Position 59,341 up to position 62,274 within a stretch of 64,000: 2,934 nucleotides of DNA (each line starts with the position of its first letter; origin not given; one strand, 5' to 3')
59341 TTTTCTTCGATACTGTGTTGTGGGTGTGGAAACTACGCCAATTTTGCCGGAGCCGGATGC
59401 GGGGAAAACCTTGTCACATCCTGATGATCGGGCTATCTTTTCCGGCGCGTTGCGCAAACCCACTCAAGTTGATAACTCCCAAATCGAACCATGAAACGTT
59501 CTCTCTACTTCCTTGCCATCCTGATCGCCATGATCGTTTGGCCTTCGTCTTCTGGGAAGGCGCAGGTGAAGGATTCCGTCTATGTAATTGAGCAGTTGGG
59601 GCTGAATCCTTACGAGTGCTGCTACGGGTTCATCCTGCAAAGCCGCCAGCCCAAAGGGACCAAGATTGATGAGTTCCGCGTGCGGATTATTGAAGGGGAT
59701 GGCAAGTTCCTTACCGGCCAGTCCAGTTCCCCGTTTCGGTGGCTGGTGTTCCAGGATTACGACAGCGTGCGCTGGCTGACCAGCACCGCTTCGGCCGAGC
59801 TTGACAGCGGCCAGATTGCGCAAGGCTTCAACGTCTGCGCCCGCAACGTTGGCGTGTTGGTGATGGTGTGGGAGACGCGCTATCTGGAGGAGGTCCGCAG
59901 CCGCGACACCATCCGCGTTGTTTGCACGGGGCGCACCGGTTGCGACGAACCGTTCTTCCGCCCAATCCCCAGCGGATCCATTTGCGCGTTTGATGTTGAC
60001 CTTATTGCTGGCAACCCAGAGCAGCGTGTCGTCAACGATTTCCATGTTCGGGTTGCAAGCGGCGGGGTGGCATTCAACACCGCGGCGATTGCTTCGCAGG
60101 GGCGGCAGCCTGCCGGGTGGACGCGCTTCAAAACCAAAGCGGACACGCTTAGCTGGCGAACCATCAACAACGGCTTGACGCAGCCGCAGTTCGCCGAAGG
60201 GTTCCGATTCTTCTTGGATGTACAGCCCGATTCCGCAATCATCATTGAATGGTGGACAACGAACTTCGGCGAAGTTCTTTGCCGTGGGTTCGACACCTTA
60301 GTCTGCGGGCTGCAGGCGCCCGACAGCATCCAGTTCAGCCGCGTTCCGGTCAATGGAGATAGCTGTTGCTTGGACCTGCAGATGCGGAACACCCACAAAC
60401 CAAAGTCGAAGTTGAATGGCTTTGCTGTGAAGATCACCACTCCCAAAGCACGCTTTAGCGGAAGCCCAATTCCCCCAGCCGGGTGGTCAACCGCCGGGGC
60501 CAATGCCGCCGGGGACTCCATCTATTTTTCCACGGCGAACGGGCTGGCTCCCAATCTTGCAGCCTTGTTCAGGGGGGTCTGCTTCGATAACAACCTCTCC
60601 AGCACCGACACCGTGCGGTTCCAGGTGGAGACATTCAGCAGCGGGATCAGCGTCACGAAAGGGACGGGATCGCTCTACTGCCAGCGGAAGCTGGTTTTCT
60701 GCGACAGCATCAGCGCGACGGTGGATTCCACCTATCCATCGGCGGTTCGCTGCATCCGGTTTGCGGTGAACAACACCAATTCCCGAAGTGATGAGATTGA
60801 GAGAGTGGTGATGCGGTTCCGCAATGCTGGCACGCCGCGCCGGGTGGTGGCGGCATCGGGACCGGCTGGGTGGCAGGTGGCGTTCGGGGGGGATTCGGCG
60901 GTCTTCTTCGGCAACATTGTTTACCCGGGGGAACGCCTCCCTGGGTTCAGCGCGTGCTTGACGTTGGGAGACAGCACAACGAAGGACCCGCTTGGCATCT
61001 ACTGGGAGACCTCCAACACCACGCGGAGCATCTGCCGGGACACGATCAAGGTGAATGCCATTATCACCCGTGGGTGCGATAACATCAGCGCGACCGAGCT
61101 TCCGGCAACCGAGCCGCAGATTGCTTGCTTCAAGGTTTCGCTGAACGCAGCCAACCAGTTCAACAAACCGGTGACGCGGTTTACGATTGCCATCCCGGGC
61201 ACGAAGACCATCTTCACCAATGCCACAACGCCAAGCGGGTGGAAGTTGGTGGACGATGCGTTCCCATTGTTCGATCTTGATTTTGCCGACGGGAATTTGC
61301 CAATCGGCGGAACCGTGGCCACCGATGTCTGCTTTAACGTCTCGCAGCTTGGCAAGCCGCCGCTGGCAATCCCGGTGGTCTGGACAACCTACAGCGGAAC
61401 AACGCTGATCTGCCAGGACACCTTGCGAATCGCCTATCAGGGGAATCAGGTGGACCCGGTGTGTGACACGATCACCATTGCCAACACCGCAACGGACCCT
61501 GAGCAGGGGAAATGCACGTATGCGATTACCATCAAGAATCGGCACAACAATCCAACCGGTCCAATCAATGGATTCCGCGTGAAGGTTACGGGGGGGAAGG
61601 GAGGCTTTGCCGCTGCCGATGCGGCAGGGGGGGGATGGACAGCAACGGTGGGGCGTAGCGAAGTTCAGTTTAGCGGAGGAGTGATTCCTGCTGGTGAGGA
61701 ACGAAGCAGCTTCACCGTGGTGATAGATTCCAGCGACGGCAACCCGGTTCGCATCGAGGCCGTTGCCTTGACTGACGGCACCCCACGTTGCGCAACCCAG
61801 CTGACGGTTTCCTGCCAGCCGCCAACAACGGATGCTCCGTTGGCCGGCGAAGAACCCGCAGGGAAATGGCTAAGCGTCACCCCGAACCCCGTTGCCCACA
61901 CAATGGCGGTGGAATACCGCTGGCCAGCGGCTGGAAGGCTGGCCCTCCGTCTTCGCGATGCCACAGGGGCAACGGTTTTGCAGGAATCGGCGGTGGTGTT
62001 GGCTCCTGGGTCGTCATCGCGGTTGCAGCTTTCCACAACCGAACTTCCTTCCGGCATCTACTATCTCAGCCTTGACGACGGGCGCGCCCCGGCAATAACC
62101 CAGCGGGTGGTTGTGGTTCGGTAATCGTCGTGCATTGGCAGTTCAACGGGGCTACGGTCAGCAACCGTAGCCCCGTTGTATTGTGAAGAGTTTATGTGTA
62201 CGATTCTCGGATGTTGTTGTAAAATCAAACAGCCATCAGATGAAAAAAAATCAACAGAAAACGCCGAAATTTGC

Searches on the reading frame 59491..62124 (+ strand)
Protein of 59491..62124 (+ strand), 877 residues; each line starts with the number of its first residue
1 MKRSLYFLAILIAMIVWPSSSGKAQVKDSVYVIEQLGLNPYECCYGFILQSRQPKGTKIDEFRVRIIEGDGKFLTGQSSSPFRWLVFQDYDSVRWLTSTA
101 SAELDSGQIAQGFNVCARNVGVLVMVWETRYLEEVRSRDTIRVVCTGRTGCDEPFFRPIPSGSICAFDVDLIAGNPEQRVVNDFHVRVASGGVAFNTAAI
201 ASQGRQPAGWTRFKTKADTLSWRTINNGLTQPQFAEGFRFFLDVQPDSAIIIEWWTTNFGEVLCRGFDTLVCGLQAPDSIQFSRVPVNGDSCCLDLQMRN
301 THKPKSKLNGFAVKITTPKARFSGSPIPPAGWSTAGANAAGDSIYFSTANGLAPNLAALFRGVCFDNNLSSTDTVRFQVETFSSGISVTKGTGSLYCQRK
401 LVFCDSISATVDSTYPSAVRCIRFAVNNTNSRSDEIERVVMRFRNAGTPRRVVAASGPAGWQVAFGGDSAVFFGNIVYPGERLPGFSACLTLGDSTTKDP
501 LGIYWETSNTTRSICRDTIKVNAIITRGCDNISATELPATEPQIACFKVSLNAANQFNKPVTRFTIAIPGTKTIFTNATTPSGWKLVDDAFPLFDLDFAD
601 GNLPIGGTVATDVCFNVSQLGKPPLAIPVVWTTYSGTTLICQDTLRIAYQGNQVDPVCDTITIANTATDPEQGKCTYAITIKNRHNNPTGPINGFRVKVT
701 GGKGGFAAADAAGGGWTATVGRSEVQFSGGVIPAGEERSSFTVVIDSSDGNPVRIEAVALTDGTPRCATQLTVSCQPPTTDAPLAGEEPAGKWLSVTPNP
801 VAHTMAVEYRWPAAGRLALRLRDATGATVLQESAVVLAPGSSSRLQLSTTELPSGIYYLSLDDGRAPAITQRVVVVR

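Call 30: find_encoding_contigs(protein=window:59491-62124:+, flank=10000, max_places=5)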
Protein window:59491-62124:+ (877 aa): 10 contigs read that carry it; 5 places shown.
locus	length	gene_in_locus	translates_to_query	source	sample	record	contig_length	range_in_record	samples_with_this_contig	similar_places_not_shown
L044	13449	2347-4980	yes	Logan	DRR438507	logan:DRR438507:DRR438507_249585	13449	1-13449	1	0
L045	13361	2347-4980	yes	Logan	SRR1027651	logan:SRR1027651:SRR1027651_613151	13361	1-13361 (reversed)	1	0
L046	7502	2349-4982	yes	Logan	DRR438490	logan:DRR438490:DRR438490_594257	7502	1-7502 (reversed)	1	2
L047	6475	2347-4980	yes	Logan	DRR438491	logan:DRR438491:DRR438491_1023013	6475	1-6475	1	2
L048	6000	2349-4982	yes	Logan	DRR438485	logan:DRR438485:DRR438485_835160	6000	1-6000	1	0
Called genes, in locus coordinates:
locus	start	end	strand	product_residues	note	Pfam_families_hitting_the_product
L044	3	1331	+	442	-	?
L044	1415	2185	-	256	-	PF00106:adh_short, PF08659:KR, PF13561:adh_short_C2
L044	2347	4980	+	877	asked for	PF18962:Por_Secre_tail (weak)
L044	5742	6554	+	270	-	PF26696:PTL_trimer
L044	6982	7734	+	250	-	-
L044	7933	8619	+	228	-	-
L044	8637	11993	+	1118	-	-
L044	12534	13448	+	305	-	?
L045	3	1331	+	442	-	?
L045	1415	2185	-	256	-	PF00106:adh_short, PF08659:KR, PF13561:adh_short_C2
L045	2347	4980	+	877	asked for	PF18962:Por_Secre_tail (weak)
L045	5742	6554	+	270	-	PF26696:PTL_trimer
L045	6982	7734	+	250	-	-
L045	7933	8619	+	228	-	-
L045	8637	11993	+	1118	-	-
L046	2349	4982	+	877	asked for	PF18962:Por_Secre_tail (weak)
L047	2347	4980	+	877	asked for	PF18962:Por_Secre_tail (weak)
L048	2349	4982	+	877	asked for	PF18962:Por_Secre_tail (weak)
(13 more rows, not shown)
